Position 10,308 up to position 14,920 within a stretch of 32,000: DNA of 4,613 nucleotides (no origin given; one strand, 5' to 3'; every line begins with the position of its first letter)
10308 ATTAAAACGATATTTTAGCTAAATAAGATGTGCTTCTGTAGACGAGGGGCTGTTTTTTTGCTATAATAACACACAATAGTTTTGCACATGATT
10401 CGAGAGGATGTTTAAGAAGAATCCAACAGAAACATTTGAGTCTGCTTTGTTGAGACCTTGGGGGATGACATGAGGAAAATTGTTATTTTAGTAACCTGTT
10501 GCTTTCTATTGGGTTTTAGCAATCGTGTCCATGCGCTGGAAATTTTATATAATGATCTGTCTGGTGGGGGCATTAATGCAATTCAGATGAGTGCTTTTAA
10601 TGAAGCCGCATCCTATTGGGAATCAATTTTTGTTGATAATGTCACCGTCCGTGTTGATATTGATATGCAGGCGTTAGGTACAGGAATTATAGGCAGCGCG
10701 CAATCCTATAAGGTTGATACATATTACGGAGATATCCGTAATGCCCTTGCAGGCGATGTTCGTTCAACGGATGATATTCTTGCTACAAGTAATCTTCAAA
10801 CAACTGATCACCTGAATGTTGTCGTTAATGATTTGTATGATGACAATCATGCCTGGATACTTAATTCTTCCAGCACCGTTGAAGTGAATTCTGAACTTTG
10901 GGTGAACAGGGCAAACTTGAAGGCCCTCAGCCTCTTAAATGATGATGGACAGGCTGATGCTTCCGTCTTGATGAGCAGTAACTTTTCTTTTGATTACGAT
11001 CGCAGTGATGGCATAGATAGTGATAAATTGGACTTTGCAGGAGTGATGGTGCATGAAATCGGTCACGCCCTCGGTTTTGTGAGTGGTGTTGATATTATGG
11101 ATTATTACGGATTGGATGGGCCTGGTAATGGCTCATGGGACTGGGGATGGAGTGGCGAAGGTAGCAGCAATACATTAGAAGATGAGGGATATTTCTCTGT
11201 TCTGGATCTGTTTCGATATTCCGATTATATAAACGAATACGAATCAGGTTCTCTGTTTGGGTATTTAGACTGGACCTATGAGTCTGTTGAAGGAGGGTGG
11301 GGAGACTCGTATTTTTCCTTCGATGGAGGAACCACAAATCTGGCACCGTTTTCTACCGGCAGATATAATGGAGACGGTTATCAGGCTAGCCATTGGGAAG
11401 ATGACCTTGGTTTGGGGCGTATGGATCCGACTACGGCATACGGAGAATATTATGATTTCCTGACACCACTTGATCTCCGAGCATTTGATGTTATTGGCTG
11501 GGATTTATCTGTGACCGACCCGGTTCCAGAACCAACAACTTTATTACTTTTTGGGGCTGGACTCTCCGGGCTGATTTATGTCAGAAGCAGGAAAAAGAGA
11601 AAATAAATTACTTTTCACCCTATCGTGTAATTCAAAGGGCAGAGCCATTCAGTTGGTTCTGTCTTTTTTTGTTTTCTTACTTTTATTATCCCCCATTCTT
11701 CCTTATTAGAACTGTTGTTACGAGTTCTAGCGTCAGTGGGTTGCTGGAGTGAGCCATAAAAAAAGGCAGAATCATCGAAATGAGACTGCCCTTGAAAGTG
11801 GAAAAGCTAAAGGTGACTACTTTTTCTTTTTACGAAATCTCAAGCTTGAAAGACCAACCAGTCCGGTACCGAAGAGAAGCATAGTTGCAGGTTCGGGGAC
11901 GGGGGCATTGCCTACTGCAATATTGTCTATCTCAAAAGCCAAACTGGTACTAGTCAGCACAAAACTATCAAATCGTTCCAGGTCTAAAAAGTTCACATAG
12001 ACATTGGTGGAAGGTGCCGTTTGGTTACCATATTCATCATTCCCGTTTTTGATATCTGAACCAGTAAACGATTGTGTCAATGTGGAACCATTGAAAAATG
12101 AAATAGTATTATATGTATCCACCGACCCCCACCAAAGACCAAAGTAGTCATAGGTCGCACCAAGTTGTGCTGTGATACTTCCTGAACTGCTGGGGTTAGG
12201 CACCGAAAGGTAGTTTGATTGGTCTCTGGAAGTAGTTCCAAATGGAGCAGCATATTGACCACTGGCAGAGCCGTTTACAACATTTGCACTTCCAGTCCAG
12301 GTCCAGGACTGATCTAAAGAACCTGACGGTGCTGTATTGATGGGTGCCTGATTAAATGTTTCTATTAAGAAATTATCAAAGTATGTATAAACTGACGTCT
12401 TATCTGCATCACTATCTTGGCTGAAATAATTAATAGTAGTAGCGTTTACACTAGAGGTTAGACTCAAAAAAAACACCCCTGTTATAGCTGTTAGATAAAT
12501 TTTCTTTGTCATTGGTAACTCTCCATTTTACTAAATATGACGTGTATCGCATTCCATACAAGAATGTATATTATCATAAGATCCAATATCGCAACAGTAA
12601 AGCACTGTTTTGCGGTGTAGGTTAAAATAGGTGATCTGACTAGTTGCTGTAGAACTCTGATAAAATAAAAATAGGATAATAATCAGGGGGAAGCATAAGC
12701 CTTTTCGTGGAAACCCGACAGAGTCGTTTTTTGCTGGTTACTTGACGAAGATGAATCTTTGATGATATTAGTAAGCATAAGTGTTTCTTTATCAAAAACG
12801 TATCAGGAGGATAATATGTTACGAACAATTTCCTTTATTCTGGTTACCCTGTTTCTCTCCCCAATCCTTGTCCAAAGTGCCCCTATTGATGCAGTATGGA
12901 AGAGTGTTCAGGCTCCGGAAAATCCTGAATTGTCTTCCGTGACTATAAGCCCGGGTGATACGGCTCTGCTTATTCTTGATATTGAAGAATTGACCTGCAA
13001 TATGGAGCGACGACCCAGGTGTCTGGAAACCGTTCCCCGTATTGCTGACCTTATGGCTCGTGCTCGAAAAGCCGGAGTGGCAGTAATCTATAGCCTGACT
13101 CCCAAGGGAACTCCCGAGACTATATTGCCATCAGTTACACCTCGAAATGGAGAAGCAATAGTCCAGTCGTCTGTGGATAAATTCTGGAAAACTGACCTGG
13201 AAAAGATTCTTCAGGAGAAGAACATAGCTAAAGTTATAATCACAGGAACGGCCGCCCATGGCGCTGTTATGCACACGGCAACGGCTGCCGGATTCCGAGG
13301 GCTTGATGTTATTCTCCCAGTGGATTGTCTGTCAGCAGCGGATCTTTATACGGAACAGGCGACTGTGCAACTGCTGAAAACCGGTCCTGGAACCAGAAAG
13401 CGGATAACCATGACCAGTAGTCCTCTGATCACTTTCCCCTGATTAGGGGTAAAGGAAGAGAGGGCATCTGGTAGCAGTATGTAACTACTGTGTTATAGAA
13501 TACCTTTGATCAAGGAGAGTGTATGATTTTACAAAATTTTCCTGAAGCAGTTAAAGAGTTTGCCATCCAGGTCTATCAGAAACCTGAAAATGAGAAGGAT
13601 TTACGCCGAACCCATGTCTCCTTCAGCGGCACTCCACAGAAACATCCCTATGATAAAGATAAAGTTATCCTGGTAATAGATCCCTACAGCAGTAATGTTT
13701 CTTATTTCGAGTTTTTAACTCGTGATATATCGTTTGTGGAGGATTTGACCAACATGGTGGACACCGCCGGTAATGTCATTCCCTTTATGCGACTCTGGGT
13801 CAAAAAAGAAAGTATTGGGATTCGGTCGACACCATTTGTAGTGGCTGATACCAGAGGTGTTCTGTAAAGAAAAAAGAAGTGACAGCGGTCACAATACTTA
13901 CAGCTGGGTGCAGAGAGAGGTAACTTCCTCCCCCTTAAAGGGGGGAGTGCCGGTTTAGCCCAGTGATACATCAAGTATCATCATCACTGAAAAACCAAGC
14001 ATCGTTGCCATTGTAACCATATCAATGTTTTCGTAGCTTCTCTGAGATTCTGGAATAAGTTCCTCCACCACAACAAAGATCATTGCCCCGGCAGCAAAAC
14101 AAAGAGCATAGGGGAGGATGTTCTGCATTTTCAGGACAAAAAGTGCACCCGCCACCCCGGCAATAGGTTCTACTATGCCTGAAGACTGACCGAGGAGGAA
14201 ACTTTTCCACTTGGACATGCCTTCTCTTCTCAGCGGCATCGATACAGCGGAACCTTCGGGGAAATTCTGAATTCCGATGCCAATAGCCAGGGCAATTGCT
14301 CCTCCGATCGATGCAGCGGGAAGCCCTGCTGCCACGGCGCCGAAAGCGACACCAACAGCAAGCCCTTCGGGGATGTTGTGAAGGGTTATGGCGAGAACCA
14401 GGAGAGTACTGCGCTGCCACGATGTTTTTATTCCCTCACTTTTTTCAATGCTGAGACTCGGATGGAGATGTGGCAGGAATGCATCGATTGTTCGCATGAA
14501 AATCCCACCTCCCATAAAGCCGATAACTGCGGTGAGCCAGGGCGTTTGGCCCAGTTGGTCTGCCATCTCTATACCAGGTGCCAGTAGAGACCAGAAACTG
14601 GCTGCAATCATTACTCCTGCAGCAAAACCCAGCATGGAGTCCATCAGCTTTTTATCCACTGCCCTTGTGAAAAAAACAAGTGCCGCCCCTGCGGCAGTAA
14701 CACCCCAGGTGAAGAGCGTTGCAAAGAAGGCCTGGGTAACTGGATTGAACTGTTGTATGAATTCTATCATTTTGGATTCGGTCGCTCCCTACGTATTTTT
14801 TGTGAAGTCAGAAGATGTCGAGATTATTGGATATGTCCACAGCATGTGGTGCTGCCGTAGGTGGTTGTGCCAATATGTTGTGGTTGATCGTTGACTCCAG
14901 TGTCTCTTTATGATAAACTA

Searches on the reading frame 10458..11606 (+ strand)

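Call 10: search_protein_families(library=pfam, proteins=[window:10458-11606:+])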
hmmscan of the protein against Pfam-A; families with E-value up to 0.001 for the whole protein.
window:10458-11606:+ (382 aa): 1 family
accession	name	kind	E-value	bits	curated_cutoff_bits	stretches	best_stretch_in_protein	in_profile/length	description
PF07589.16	PEP-CTERM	-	2.1e-06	28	20.7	1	355-379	1-24/24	PEP-CTERM motif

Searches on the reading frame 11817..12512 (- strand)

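Call 10: search_protein_families(library=pfam, proteins=[window:11817-12512:-])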
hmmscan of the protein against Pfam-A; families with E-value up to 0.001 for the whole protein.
window:11817-12512:- (231 aa): 1 family
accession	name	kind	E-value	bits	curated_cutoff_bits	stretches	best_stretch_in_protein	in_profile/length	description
PF07589.16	PEP-CTERM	-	2.6e-07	30.9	20.7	1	204-228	1-24/24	PEP-CTERM motif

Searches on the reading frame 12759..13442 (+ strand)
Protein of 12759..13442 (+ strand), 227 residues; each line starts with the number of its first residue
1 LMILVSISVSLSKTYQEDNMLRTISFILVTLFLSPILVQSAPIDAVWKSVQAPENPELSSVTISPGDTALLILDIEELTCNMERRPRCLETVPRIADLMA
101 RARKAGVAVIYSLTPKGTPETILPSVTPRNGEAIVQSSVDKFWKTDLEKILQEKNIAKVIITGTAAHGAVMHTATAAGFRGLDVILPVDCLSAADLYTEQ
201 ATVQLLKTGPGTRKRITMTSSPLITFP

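Call 10: search_protein_families(library=pfam, proteins=[window:12759-13442:+])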
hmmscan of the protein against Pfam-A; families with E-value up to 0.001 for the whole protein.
window:12759-13442:+ (227 aa): 1 family
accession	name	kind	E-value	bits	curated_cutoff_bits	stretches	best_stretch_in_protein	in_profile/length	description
PF00857.26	Isochorismatase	-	3.1e-24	86.4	27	1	68-207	1-164/175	Isochorismatase domain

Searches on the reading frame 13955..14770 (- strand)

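Call 11: search_protein_families(library=pfam, proteins=[window:13955-14770:-])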
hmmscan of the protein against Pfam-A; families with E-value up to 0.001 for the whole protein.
window:13955-14770:- (271 aa): 1 family
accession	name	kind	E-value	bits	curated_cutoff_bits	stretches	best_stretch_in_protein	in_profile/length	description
PF02535.28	Zip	-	3.4e-24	86.1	35.1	2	117-266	174-322/323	ZIP Zinc transporter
